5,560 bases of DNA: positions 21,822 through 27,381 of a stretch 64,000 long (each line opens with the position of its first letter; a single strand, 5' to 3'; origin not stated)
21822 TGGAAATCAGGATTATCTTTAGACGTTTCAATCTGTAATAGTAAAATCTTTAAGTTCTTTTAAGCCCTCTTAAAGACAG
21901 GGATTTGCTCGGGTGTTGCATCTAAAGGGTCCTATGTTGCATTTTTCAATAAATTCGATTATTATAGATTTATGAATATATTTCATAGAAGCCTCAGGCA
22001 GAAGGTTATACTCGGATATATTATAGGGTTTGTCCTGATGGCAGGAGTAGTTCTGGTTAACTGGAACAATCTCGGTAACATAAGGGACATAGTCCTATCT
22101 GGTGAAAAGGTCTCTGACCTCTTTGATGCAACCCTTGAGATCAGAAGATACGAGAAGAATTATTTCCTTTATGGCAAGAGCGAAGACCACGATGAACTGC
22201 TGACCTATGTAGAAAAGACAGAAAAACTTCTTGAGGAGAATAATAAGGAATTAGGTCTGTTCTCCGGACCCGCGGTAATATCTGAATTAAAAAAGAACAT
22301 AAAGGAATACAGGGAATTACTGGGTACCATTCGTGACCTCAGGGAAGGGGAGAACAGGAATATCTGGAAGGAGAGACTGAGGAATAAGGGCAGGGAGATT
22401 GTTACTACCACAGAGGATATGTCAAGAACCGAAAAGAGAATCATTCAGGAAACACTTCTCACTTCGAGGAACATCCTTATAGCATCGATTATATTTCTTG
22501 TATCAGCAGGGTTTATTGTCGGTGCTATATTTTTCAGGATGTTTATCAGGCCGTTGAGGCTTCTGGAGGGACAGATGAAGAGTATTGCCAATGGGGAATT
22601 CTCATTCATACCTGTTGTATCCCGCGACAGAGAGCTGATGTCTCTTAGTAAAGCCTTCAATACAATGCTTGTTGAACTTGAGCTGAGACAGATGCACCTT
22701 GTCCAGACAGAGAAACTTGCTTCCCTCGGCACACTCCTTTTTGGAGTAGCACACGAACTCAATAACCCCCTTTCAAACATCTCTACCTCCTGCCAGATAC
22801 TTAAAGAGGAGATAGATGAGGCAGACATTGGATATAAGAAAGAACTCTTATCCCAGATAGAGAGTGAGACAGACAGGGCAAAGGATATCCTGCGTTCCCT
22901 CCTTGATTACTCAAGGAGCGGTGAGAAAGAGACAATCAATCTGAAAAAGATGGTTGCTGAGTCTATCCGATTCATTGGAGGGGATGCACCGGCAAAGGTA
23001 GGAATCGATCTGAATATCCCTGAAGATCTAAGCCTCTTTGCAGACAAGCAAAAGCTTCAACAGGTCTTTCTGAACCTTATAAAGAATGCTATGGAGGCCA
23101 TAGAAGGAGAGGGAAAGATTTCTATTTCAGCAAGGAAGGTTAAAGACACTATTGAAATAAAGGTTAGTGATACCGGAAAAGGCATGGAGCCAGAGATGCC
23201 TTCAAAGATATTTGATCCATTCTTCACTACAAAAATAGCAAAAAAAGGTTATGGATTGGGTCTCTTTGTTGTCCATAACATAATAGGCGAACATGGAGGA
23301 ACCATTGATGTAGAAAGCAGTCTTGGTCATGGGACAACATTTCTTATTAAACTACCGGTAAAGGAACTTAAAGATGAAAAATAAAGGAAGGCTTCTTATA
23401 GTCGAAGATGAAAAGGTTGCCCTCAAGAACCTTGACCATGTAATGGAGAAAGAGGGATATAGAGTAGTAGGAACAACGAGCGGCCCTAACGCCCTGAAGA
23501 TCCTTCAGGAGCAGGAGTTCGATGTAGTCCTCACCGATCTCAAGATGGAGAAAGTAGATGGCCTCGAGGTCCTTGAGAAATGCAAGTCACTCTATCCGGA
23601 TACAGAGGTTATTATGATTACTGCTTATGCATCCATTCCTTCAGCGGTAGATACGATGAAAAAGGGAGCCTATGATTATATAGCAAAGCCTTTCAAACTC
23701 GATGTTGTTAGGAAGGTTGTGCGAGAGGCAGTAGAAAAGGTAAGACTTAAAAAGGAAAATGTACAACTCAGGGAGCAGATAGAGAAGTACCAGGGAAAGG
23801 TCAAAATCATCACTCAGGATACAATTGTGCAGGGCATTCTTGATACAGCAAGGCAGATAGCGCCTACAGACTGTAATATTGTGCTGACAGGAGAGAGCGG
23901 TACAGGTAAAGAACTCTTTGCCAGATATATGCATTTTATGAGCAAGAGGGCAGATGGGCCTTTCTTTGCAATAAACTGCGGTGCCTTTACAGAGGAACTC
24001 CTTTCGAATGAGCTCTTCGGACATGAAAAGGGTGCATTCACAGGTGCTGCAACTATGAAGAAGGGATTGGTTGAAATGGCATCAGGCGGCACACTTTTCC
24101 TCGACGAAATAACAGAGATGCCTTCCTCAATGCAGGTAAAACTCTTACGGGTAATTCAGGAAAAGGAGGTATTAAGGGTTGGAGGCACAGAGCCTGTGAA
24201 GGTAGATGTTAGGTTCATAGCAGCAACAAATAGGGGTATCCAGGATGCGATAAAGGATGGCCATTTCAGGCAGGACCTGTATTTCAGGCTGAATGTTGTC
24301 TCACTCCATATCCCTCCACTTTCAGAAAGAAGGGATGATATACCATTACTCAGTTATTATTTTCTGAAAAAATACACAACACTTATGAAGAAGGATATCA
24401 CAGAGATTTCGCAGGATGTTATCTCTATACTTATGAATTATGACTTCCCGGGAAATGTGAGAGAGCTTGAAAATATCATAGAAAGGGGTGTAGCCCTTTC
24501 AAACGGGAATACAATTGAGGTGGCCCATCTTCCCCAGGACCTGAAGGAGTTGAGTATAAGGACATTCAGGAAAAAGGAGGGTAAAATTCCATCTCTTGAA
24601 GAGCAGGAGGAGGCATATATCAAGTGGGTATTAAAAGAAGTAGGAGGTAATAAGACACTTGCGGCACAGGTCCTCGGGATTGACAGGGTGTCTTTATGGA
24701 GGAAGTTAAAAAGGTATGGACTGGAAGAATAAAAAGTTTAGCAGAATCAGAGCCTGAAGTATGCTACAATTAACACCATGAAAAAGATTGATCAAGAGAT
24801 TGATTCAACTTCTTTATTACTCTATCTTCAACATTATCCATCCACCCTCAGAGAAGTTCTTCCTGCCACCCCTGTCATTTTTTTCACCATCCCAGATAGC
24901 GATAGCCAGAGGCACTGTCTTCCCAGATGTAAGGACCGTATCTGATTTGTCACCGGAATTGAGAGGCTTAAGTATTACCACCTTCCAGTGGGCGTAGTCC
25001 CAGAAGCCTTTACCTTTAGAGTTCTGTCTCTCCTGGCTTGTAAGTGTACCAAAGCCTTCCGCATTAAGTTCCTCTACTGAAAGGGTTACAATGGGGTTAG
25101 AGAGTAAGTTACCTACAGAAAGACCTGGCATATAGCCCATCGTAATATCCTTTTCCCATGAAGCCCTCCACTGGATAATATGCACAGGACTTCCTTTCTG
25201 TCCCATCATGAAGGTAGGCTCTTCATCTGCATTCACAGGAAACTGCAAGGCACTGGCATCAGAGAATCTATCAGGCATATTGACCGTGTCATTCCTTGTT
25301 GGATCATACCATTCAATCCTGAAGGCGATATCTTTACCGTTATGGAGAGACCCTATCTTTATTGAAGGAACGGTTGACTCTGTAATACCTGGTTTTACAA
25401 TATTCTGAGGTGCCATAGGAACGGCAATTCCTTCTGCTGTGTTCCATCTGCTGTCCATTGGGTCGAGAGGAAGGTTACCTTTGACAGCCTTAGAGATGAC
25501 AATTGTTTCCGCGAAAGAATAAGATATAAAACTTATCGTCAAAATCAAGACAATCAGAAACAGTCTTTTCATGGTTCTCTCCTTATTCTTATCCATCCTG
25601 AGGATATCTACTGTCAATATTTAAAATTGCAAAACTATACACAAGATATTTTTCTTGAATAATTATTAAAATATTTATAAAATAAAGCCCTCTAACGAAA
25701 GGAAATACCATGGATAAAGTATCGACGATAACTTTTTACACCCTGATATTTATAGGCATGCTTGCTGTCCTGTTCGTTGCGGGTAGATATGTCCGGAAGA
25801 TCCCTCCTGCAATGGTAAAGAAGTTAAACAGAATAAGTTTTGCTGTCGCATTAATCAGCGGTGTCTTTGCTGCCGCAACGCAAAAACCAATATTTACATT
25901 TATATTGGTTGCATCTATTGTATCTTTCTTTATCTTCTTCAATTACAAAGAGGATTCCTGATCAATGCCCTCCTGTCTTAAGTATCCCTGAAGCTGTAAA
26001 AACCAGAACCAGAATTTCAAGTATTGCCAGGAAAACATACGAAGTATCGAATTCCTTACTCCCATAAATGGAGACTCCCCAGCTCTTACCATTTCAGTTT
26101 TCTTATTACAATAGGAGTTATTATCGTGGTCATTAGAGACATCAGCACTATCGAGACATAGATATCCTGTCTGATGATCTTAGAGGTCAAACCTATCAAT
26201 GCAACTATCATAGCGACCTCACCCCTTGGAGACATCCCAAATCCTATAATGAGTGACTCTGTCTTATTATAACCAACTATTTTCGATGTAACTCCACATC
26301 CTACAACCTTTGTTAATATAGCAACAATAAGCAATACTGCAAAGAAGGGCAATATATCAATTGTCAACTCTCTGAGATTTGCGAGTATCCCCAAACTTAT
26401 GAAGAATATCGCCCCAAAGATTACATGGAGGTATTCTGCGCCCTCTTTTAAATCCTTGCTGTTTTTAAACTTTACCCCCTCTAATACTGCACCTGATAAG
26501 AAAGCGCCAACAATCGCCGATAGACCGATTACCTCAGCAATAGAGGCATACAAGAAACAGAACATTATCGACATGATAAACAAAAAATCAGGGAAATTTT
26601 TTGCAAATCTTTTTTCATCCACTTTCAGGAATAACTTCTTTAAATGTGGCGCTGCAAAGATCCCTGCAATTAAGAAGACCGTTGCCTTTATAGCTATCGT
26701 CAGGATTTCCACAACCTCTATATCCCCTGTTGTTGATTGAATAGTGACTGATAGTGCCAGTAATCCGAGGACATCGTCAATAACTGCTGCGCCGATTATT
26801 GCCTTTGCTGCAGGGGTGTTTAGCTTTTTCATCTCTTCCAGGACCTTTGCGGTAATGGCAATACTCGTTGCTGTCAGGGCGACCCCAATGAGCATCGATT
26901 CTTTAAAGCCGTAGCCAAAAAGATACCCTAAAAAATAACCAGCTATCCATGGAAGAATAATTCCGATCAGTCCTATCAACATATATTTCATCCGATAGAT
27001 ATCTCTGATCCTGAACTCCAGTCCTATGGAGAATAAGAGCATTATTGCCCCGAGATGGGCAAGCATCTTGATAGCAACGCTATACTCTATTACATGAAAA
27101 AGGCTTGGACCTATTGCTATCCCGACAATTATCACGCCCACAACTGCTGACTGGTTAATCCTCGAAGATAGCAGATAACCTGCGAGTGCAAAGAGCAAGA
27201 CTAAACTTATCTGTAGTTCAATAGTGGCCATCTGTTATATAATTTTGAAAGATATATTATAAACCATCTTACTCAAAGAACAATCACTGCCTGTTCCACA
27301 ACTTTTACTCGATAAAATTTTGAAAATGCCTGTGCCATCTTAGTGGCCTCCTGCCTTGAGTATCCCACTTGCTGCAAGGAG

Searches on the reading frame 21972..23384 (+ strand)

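Call 63: search_protein_families(library=pfam, proteins=[window:21972-23384:+], max_evalue=0.00001)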
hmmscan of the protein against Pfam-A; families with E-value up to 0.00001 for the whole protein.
window:21972-23384:+ (470 aa): 4 families
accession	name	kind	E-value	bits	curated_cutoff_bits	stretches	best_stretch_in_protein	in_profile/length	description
PF02518.31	HATPase_c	-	1.3e-27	96.8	26.4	1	358-464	2-110/111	Histidine kinase-, DNA gyrase B-, and HSP90-like ATPase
PF00512.31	HisKA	-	4.2e-12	46.4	26.9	1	254-317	4-64/66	His Kinase A (phospho-acceptor) domain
PF00672.30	HAMP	-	1.3e-07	32.2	25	1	189-237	4-52/53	HAMP domain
PF14501.12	HATPase_c_5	-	8.2e-06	26.1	22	0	361-449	5-90/102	GHKL domain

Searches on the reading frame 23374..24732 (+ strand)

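Call 63: search_protein_families(library=pfam, proteins=[window:23374-24732:+], max_evalue=0.00001)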
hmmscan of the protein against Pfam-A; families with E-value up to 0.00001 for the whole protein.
window:23374-24732:+ (452 aa): 6 families
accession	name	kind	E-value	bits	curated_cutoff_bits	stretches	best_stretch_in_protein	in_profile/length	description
PF00158.32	Sigma54_activat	-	3.8e-68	228.9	20.2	1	145-311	1-167/168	Sigma-54 interaction domain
PF00072.30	Response_reg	-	8.1e-29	100.5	30.2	1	8-116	2-110/111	Response regulator receiver domain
PF25601.1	AAA_lid_14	-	3.3e-26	91.4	27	1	318-394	2-78/87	AAA+ ATPase lid domain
PF14532.12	Sigma54_activ_2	-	1.3e-20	74.4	25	1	151-316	6-138/138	Sigma-54 interaction domain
PF07728.20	AAA_5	-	9.1e-13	48.8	22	1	168-288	1-124/139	AAA domain (dynein-related subfamily)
PF02954.25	HTH_8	-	1e-12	48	22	1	407-448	1-42/42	Bacterial regulatory protein, Fis family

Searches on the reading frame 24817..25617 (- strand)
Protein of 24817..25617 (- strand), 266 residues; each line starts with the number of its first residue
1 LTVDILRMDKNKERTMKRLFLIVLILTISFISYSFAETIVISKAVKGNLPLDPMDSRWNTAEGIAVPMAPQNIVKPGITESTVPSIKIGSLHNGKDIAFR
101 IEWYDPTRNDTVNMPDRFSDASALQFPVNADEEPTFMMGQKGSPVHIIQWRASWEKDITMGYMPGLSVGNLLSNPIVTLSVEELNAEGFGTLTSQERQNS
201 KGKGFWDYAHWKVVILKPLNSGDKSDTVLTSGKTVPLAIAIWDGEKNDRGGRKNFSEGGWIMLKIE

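Call 64: search_protein_families(library=pfam, proteins=[window:24817-25617:-], max_evalue=0.00001)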
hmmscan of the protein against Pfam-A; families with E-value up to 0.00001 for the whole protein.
window:24817-25617:- (266 aa): 1 family
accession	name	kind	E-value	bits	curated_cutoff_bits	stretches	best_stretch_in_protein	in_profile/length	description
PF09459.16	EB_dh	-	9.4e-28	98.3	33.3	1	56-253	2-235/236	Ethylbenzene dehydrogenase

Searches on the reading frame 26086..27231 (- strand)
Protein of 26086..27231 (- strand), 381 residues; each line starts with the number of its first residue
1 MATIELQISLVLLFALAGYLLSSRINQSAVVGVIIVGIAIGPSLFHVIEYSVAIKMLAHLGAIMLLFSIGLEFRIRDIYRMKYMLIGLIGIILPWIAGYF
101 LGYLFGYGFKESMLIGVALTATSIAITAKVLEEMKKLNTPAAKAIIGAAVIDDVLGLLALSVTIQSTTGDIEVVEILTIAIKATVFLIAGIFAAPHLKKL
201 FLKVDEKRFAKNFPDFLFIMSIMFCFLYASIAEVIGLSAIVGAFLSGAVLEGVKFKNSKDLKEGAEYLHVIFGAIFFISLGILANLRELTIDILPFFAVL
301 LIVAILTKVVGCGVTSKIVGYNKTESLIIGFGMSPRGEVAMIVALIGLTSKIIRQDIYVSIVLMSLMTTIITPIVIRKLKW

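Call 4: search_protein_families(library=pfam, proteins=[window:26086-27231:-], max_evalue=0.01)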
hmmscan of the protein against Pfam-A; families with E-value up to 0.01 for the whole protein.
window:26086-27231:- (381 aa): 1 family
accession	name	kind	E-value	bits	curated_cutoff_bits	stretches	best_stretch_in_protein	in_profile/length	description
PF00999.27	Na_H_Exchanger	-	7.4e-68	229.5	26.2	1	13-376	3-369/375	Sodium/hydrogen exchanger, transmembrane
